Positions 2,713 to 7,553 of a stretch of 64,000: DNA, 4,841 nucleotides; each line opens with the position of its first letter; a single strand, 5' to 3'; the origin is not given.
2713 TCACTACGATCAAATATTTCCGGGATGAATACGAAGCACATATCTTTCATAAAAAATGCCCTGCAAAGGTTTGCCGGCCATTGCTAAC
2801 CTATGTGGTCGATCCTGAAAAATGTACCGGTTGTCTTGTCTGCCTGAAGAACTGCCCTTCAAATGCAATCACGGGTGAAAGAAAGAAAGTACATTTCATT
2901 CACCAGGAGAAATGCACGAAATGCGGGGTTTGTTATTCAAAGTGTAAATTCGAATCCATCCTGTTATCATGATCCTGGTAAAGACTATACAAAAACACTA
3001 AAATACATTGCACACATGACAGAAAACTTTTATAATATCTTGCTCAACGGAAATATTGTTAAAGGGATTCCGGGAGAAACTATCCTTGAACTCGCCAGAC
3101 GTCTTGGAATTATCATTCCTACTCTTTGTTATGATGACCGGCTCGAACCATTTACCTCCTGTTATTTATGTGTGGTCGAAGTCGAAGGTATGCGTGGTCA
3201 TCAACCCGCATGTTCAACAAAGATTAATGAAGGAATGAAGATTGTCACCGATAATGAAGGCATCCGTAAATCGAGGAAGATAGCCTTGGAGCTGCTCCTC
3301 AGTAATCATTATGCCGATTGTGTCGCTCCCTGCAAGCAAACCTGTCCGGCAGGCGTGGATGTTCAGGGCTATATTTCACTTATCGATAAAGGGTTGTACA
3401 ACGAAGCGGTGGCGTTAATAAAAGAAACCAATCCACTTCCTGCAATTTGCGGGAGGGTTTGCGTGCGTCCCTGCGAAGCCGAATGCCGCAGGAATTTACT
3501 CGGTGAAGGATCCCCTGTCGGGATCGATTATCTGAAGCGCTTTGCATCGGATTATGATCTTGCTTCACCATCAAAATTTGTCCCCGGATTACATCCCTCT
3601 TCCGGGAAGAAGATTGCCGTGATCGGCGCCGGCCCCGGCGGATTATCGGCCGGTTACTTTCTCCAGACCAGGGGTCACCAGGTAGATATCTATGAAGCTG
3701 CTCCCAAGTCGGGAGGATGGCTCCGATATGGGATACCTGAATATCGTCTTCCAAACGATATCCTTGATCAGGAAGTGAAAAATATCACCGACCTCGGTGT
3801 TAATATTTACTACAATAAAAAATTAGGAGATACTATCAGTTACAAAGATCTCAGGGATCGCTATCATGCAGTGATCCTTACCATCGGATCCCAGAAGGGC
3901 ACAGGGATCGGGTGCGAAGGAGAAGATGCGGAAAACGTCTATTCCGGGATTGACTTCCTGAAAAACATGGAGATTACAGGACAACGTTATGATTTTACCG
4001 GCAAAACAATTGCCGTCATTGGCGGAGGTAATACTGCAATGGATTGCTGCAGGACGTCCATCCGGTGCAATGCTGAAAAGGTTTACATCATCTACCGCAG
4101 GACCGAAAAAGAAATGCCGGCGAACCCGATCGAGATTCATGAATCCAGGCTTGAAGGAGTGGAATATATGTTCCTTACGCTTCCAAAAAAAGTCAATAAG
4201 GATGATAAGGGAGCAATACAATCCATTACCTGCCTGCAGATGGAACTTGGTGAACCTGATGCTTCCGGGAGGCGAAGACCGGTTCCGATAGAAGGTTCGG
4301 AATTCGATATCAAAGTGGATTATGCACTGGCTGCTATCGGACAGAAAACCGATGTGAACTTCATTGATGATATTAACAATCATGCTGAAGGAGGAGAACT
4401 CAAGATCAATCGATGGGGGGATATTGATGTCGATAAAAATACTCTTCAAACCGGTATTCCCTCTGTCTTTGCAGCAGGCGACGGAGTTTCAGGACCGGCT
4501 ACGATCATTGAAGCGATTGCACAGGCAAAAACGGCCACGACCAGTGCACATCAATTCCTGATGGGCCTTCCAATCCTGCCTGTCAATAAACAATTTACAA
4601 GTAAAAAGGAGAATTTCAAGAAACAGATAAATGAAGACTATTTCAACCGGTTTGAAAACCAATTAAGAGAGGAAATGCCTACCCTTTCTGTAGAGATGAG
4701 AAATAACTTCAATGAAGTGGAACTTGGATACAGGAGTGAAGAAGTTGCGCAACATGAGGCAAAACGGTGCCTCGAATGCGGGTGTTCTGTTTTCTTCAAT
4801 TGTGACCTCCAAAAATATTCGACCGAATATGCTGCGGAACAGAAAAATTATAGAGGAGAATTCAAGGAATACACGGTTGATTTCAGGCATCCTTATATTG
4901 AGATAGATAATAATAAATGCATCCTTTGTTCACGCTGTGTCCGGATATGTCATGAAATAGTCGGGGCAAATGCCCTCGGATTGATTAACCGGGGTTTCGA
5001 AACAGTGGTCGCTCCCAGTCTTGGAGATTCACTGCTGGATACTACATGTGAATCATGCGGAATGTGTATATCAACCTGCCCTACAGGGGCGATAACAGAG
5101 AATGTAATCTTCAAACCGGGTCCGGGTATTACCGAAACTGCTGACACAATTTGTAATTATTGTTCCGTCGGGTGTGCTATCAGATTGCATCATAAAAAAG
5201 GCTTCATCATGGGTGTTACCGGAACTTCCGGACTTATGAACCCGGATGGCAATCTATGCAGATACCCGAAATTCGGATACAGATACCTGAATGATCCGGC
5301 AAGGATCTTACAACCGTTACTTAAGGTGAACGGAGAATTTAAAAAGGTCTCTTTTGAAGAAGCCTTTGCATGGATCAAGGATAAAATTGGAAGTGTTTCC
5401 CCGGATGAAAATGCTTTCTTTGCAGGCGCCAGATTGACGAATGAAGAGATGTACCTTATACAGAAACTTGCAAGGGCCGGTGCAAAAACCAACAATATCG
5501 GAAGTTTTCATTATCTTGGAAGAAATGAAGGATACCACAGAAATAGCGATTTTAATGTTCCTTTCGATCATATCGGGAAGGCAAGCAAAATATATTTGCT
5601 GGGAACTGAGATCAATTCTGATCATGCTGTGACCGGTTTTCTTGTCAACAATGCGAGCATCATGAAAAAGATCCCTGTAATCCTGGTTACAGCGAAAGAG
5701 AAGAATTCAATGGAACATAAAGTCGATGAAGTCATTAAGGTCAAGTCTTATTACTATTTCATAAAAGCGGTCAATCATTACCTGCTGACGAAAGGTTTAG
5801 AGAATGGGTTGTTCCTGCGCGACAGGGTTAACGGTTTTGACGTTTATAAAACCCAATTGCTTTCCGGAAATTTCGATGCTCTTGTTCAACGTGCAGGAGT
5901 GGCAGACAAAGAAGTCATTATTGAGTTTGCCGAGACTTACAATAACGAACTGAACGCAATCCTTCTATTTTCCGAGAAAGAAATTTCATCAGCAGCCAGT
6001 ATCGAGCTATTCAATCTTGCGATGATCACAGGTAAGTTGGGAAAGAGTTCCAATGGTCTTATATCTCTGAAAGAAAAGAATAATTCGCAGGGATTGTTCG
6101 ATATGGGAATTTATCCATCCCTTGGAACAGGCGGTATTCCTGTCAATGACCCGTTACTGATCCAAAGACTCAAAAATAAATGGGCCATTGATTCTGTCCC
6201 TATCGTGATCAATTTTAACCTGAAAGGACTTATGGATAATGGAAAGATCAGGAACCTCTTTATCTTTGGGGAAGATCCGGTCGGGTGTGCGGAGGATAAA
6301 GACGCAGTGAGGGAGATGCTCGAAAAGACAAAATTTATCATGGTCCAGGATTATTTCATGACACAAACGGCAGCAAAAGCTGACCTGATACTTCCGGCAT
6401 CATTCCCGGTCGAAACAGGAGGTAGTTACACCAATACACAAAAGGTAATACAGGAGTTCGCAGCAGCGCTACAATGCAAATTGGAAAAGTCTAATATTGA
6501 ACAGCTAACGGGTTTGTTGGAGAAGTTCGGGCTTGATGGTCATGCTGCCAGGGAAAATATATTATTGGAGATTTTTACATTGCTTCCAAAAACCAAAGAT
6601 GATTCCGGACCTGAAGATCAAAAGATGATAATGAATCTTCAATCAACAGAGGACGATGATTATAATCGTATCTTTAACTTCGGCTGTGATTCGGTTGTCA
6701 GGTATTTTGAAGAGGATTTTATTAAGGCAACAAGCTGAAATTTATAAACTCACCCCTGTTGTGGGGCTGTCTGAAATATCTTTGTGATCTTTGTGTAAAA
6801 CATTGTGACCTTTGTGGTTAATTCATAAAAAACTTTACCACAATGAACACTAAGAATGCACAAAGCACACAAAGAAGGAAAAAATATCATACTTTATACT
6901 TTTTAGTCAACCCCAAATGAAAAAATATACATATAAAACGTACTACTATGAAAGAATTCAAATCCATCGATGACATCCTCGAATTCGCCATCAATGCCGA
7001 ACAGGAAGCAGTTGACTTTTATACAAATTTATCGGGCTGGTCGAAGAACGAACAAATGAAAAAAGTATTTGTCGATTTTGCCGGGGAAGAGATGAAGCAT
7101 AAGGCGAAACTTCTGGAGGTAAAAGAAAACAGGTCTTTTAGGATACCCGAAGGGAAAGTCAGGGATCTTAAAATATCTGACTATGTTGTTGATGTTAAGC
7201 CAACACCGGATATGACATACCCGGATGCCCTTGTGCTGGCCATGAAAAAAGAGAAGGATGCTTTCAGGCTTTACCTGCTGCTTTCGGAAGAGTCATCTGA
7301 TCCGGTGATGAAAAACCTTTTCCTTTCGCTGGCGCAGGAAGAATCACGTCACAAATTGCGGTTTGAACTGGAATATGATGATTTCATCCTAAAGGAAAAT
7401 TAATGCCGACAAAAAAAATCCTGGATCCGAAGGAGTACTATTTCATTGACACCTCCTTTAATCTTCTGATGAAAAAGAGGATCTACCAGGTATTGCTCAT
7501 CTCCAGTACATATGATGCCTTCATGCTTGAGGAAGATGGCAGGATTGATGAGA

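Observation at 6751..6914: Family of about 165-bp GGGG...CCCC-bounded palindromic elements whose arms are built from short repeated words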

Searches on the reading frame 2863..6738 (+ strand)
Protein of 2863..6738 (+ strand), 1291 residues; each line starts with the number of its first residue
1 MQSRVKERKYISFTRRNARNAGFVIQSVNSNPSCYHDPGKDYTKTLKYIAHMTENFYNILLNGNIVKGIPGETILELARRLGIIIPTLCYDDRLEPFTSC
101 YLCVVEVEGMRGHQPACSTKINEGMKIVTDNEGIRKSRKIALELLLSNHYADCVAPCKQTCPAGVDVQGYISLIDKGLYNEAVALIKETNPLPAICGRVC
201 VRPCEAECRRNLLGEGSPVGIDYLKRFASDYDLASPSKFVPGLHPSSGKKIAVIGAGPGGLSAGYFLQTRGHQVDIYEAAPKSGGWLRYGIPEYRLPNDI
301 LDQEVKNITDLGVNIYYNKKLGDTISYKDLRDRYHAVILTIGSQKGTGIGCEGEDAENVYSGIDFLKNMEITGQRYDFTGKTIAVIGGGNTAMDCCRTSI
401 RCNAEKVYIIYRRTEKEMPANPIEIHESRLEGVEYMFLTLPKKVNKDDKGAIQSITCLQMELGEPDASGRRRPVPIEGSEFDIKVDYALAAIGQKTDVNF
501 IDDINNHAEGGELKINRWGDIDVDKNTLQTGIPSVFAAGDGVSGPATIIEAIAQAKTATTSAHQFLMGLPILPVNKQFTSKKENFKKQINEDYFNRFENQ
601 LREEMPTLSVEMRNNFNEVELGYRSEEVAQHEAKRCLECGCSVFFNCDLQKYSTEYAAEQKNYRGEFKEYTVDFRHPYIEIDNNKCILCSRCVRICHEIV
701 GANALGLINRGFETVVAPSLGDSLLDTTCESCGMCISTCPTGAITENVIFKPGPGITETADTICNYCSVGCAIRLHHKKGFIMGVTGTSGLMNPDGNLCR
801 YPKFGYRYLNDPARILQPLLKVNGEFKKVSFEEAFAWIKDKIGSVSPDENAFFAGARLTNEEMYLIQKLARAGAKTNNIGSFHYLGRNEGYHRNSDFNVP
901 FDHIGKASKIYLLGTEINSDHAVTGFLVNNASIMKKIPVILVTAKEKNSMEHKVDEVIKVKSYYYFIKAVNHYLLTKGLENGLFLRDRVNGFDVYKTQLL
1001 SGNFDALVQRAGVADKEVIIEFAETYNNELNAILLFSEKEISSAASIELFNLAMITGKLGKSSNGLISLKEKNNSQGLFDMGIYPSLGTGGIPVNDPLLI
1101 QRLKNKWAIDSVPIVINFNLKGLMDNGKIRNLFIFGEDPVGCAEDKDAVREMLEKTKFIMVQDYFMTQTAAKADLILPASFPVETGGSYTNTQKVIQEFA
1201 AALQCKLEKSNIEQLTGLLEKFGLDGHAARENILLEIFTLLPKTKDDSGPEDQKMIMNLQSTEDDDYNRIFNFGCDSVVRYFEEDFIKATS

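Call 10: search_protein_families(library=pfam, proteins=[window:2863-6738:+])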
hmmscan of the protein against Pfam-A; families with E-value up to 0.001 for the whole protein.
window:2863-6738:+ (1291 aa): 14 families
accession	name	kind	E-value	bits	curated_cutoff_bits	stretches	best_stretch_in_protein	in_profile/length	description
PF07992.20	Pyr_redox_2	-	3.6e-30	105.8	26.1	1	250-555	2-291/291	Pyridine nucleotide-disulphide oxidoreductase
PF00384.28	Molybdopterin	-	1.5e-28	100.3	24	1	814-1209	1-340/353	Molybdopterin oxidoreductase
PF14691.11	Fer4_20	-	3.6e-19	69.1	25.8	1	153-233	27-109/113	Dihydroprymidine dehydrogenase domain II, 4Fe-4S cluster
PF13510.11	Fer2_4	-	8.3e-15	55.1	22.8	1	59-131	6-81/82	2Fe-2S iron-sulfur cluster binding domain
PF22117.2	Fer4_Nqo3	-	6.5e-10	39.5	27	1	677-745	2-67/67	NADH-quinone oxidoreductase subunit 3, ferredoxin-like domain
PF13450.12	NAD_binding_8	-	4e-08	33.8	21.9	1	253-288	1-36/68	NAD(P)-binding Rossmann-like domain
PF04879.21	Molybdop_Fe4S4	-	1.2e-07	32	22.7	1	759-810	3-54/55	Molybdopterin oxidoreductase Fe4S4 domain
PF00070.33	Pyr_redox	-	3.5e-07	31.1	22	0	383-456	2-78/82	Pyridine nucleotide-disulphide oxidoreductase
PF13738.12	Pyr_redox_3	-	2.8e-06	27.2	30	0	376-539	160-305/305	Pyridine nucleotide-disulphide oxidoreductase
PF12838.12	Fer4_7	-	4.3e-05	24.3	27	1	685-743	1-52/52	4Fe-4S dicluster domain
PF14697.11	Fer4_21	-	0.00017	22.1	35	1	680-745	2-58/59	4Fe-4S dicluster domain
PF12837.12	Fer4_6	-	0.00021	21.5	25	1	679-699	2-22/24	4Fe-4S binding domain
PF01266.30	DAO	-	0.00062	19.8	27.9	0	250-285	1-44/353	FAD dependent oxidoreductase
PF00037.32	Fer4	-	0.00066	19.8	21.1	1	728-745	7-24/24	4Fe-4S binding domain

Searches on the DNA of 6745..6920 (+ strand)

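Call 59: search_dna_similar(query=window:6745-6920:+, collection=plasmids, mode=distant, max_evalue=0.01, max_rows=15)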
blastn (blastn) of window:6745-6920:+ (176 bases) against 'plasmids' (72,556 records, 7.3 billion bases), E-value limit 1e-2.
No match.
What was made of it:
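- Tried and rejected: Plasmid collection: blastn found no match (call 59).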

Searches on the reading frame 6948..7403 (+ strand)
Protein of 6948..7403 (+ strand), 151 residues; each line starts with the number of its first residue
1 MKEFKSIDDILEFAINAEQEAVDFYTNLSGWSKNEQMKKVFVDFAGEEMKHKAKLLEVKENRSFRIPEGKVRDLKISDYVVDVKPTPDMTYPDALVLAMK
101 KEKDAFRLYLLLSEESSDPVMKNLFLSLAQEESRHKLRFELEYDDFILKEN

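Call 10: search_protein_families(library=pfam, proteins=[window:6948-7403:+])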
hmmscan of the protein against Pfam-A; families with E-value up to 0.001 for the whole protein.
window:6948-7403:+ (151 aa): 3 families
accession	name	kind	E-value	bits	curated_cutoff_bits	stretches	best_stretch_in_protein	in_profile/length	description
PF02915.23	Rubrerythrin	-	1.5e-15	58.3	22.8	1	9-141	1-135/137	Rubrerythrin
PF22277.2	EncFtn-like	-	8.5e-05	22.7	27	0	15-57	23-65/85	EncFtn-like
PF13668.12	Ferritin_2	-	0.00014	22.5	24.7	1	9-136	4-129/138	Ferritin-like domain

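Call 37: find_encoding_contigs(protein=window:6948-7403:+, flank=3000, max_places=10)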
Protein window:6948-7403:+ (151 aa): 5 contigs read that carry it; 5 places shown.
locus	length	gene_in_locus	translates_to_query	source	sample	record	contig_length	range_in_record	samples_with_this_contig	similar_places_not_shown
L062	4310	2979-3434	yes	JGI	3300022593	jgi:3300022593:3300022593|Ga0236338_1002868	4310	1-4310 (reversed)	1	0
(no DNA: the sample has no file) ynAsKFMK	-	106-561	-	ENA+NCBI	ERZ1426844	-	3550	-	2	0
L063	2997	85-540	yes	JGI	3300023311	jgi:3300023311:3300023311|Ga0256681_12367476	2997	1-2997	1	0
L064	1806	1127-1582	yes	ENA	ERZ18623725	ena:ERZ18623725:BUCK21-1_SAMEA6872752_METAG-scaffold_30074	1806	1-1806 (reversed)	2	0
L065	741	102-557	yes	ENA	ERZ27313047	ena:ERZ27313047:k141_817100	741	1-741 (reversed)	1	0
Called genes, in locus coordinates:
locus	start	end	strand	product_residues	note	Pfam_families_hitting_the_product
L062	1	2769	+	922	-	?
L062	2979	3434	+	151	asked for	PF02915:Rubrerythrin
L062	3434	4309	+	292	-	?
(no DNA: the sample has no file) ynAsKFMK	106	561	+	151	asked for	PF02915:Rubrerythrin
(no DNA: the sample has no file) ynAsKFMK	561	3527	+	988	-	PF00072:Response_reg (faint), PF01326:PPDK_N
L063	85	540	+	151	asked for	PF02915:Rubrerythrin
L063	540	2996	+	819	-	?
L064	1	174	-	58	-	?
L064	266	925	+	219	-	PF02687:FtsX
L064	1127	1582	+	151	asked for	PF02915:Rubrerythrin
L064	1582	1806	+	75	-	?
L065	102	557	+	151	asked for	PF02915:Rubrerythrin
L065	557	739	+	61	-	?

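Call 51: find_homologous_proteins(query=window:6948-7403:+, max_evalue=1e-30)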
Query window:6948-7403:+ (151 aa): 2639 proteins with E <= 1e-30 among 2955 candidates; the best 120 are listed.
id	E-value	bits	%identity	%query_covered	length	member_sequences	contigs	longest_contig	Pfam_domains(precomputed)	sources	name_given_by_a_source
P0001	4.8e-84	297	93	100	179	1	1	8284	PF02915.24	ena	-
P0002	5.5e-84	297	95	100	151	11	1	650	PF02915.24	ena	-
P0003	3.6e-79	281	87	100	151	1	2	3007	PF02915.24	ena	-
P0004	5.1e-79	281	87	100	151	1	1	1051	PF02915.24,PF22277.3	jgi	jgi:rubrerythrin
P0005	6.4e-79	281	87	100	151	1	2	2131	PF02915.24,PF13668.13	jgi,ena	-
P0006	9.5e-79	280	88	100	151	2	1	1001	PF02915.24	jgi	jgi:rubrerythrin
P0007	7.3e-78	277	87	100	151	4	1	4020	PF02915.24,PF13668.13,PF22277.3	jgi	jgi:rubrerythrin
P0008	1.3e-77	276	87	100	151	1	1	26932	PF02915.24,PF22277.3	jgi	jgi:rubrerythrin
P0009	2.7e-76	272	85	100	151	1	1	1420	PF02915.24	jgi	jgi:rubrerythrin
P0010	1.0e-70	254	77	100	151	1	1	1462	PF02915.24,PF13668.13,PF22277.3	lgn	-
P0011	3.8e-67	243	72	100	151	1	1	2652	PF02915.24,PF13668.13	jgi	jgi:rubrerythrin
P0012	2.1e-66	240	74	100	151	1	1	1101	PF02915.24,PF13668.13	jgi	jgi:rubrerythrin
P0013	7.4e-66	238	74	100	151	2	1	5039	PF02915.24,PF22277.3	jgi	jgi:rubrerythrin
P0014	1.1e-65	238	75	100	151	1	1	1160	PF02915.24,PF13668.13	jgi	jgi:rubrerythrin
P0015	1.5e-65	237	75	100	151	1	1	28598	PF02915.24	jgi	jgi:rubrerythrin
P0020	7.2e-65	235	74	100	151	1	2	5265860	PF02915.24,PF13668.13,PF22277.3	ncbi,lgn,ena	-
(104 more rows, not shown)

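Call 52: find_encoding_contigs(protein=P0001, flank=5000, max_places=2)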
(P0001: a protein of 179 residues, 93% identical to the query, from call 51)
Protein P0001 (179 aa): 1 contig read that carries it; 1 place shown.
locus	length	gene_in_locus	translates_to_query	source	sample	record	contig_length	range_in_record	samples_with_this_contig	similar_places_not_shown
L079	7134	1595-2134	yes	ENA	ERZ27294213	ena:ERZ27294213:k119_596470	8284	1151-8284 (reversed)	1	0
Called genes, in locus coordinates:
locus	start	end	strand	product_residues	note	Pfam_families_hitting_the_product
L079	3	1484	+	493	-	?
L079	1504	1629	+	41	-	-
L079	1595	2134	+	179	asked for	PF02915:Rubrerythrin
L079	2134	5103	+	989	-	PF00072:Response_reg (faint), PF01326:PPDK_N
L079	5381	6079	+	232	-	PF00106:adh_short, PF13561:adh_short_C2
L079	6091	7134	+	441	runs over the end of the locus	PF00083:Sugar_tr, PF07690:MFS_1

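Call 53: find_encoding_contigs(protein=P0008, flank=5000, max_places=2)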
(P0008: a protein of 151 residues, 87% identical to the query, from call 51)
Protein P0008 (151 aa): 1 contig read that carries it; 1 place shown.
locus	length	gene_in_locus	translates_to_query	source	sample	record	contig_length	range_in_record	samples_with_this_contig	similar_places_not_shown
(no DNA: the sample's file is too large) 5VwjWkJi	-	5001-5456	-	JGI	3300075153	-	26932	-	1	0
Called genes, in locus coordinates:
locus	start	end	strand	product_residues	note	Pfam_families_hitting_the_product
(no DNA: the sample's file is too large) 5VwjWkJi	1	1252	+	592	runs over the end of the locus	PF01512:Complex1_51K, PF10531:SLBB (weak), PF10589:NADH_4Fe-4S, PF12837:Fer4_6 (faint), PF00037:Fer4 (weak), PF13237:Fer4_10, PF14697:Fer4_21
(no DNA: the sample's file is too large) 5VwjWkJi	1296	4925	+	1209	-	PF13510:Fer2_4, PF14691:Fer4_20, PF00070:Pyr_redox (faint), PF07992:Pyr_redox_2, PF13450:NAD_binding_8, PF22117:Fer4_Nqo3, PF04879:Molybdop_Fe4S4, PF00384:Molybdopterin, +1 more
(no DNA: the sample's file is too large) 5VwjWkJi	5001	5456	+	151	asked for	PF22277:EncFtn-like (faint), PF02915:Rubrerythrin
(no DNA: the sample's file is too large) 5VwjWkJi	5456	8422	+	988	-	PF00072:Response_reg (faint), PF01326:PPDK_N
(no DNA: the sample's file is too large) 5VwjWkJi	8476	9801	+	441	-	PF00083:Sugar_tr, PF07690:MFS_1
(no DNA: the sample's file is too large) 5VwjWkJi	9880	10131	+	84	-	?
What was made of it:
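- That relative also has only 78 nt after the transporter, so no E2 (call 53).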

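Call 54: find_encoding_contigs(protein=P0020, flank=10000, max_places=2)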
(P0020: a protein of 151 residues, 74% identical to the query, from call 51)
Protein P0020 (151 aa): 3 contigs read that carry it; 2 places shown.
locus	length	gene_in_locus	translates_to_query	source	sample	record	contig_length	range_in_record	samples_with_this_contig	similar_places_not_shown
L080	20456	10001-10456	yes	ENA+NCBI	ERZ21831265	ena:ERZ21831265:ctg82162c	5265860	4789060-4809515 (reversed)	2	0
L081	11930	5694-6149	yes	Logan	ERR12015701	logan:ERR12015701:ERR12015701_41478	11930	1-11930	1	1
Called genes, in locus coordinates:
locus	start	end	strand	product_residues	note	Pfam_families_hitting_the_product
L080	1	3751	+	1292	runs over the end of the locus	PF01326:PPDK_N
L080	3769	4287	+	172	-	PF01257:2Fe-2S_thioredx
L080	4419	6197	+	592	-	PF12837:Fer4_6 (faint), PF01512:Complex1_51K, PF10531:SLBB (weak), PF10589:NADH_4Fe-4S, PF00037:Fer4 (weak), PF13237:Fer4_10 (weak), PF14697:Fer4_21 (weak), PF13187:Fer4_9 (weak)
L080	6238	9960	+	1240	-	PF13510:Fer2_4, PF14691:Fer4_20, PF07992:Pyr_redox_2, PF13450:NAD_binding_8, PF12838:Fer4_7 (weak), PF22117:Fer4_Nqo3, PF04879:Molybdop_Fe4S4, PF00384:Molybdopterin, +2 more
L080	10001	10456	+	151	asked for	PF02915:Rubrerythrin, PF13668:Ferritin_2, PF22277:EncFtn-like (faint)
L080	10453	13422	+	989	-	PF00072:Response_reg (faint), PF01326:PPDK_N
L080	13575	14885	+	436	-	-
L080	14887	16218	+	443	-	PF00083:Sugar_tr, PF07690:MFS_1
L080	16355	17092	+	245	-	-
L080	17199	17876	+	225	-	PF04140:ICMT (weak), PF04191:PEMT, PF01222:ERG4_ERG24 (weak)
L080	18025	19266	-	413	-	PF00801:PKD (weak), PF18911:PKD_4, PF18962:Por_Secre_tail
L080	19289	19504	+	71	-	-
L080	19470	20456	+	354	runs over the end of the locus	PF00724:Oxidored_FMN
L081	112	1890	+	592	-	PF12837:Fer4_6 (faint), PF01512:Complex1_51K, PF10531:SLBB (weak), PF10589:NADH_4Fe-4S, PF00037:Fer4 (weak), PF13237:Fer4_10 (weak), PF14697:Fer4_21 (weak), PF13187:Fer4_9 (weak)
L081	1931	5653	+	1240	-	PF13510:Fer2_4, PF14691:Fer4_20, PF07992:Pyr_redox_2, PF13450:NAD_binding_8, PF12838:Fer4_7 (weak), PF22117:Fer4_Nqo3, PF04879:Molybdop_Fe4S4, PF00384:Molybdopterin, +2 more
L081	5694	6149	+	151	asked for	PF02915:Rubrerythrin, PF13668:Ferritin_2, PF22277:EncFtn-like (faint)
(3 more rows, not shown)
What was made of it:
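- E1 sits inside a conserved co-directional gene string whose relatives have a 40-nt spacer (call 54).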

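Call 67: find_encoding_contigs(protein=P0007, flank=3000, max_places=3)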
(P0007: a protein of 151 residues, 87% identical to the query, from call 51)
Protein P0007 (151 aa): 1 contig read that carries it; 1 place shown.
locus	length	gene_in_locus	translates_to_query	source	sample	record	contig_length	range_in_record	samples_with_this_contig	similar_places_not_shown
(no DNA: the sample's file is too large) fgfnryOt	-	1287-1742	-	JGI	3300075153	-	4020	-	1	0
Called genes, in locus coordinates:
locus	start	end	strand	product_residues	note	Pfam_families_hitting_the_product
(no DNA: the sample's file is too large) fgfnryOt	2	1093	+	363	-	?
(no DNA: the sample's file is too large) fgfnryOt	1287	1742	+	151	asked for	PF22277:EncFtn-like (faint), PF02915:Rubrerythrin, PF13668:Ferritin_2 (weak)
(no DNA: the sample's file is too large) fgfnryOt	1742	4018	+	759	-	?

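Call 68: find_encoding_contigs(protein=P0003, flank=3000, max_places=3)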
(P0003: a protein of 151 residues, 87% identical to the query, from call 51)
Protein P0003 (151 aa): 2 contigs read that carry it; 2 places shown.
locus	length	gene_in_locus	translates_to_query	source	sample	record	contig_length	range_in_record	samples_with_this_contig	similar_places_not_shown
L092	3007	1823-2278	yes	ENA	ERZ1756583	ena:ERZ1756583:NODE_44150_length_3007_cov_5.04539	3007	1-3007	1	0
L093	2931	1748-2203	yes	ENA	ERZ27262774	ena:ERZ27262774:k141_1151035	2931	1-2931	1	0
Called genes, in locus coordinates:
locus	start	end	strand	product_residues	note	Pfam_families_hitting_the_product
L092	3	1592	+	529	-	?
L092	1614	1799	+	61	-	-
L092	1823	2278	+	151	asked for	PF02915:Rubrerythrin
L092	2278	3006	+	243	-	?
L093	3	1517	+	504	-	?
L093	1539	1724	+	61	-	-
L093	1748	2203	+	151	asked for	PF02915:Rubrerythrin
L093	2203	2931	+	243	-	?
